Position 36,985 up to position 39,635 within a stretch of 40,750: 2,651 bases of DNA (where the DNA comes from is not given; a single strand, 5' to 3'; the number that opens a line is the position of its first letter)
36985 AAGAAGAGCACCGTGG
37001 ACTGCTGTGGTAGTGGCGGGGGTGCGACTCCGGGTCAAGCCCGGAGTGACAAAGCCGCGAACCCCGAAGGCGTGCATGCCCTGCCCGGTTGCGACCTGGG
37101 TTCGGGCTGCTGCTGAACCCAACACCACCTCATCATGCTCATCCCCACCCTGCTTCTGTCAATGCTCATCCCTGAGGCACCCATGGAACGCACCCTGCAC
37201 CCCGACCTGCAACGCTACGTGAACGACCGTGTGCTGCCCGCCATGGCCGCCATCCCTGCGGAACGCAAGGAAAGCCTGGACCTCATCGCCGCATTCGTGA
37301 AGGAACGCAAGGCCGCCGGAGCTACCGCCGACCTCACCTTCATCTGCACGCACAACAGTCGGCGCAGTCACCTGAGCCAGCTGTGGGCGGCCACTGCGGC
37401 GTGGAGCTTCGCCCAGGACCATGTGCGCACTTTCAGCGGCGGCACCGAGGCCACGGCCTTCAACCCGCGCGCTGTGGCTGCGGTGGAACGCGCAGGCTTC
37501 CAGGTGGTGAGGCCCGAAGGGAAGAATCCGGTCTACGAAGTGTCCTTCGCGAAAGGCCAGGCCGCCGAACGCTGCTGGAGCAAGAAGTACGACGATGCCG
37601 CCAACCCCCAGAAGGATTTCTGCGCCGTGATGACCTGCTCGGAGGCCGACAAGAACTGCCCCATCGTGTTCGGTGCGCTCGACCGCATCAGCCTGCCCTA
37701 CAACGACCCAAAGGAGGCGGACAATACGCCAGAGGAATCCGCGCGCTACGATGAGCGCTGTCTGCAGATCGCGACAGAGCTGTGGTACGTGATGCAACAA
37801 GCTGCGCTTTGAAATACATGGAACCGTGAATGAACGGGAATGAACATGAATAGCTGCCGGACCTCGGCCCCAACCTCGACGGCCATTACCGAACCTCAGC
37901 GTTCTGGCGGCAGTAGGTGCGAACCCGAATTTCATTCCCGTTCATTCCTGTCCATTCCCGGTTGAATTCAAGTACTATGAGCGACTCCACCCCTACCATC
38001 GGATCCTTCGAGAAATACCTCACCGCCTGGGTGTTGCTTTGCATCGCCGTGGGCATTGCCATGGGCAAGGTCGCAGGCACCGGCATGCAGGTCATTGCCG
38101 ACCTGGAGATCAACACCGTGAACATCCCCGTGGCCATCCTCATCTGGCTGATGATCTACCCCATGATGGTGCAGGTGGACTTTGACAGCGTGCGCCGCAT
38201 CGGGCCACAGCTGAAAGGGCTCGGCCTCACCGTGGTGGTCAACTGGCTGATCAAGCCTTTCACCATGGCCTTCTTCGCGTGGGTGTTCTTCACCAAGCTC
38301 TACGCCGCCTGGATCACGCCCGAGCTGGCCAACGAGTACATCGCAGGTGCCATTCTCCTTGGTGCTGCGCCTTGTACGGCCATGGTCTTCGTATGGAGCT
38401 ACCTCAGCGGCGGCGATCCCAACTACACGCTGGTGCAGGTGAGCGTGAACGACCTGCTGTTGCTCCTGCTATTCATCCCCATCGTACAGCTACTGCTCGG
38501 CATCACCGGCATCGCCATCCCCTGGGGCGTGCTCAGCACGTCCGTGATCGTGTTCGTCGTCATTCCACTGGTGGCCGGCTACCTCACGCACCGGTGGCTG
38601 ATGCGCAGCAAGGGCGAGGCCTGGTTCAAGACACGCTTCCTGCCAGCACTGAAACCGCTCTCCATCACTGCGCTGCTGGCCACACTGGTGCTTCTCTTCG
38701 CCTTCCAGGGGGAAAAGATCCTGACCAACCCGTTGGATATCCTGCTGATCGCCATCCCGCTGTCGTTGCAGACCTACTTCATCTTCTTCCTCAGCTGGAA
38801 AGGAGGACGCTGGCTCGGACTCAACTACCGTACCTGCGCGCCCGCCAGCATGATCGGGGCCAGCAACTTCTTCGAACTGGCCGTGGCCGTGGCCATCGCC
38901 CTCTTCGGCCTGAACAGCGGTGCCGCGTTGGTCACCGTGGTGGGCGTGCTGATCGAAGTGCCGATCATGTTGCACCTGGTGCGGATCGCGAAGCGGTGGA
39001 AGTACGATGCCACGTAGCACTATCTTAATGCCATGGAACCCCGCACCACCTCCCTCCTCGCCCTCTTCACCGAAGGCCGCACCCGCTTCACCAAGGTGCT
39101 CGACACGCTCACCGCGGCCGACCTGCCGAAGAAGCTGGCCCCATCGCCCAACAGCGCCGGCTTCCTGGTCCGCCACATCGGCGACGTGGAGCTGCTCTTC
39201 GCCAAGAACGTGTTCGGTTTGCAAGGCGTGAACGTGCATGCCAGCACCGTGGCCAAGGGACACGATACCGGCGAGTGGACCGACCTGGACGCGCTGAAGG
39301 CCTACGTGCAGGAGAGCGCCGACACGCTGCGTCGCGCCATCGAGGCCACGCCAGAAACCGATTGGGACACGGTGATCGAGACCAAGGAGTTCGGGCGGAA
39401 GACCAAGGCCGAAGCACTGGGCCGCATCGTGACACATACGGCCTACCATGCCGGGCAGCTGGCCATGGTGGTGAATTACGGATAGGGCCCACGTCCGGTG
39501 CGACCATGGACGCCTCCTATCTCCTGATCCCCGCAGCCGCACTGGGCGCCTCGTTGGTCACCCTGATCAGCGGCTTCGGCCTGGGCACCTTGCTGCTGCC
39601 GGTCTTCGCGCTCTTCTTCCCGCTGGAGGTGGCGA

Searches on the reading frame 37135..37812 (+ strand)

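Call 52: search_protein_families(library=pfam, proteins=[window:37135-37812:+], max_evalue=0.001)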
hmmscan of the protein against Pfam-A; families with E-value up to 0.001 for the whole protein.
window:37135-37812:+ (225 aa): 0 families

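Call 61: search_protein_families(library=ncbifam, proteins=[window:37135-37812:+], max_evalue=0.0001)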
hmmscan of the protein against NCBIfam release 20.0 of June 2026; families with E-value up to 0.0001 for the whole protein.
window:37135-37812:+ (225 aa): 2 families
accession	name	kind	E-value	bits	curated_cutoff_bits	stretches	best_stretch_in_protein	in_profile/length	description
NF010053.0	PRK13530.1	subfamily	9.5e-10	38.9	215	1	67-123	6-58/133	arsenate reductase (thioredoxin)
TIGR02691.1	arsC_pI258_fam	equivalog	2.6e-09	37.4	174.3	0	68-124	2-54/129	arsenate reductase (thioredoxin)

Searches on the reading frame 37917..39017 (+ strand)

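Call 52: search_protein_families(library=pfam, proteins=[window:37917-39017:+], max_evalue=0.001)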
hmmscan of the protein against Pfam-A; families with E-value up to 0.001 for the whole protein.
window:37917-39017:+ (366 aa): 2 families
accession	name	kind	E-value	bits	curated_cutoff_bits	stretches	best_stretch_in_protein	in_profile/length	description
PF01758.21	SBF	-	2.8e-38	132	24.3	1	73-270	1-190/191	Sodium Bile acid symporter family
PF13593.11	SBF_like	-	2.7e-07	30.6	25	1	114-347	68-297/313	SBF-like CPA transporter family (DUF4137)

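Call 61: search_protein_families(library=ncbifam, proteins=[window:37917-39017:+], max_evalue=0.0001)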
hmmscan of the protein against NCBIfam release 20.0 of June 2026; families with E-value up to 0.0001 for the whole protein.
window:37917-39017:+ (366 aa): 1 family
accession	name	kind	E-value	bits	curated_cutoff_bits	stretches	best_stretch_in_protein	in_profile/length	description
TIGR00832.1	acr3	equivalog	9e-117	390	282.8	1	29-358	2-327/327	ACR3 family arsenite efflux transporter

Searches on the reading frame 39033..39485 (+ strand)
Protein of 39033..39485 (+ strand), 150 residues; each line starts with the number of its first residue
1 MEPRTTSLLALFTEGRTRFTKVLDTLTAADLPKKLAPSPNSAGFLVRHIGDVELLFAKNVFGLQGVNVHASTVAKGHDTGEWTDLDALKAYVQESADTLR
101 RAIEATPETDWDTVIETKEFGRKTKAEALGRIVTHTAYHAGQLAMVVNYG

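Call 61: search_protein_families(library=ncbifam, proteins=[window:39033-39485:+], max_evalue=0.0001)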
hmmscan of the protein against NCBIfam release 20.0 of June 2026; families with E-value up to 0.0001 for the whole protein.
window:39033-39485:+ (150 aa): 1 family
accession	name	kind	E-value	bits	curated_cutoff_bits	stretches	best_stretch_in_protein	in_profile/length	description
NF047843.2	MST_Rv0443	equivalog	1.7e-06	28.3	170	0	83-146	94-157/161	mycothiol transferase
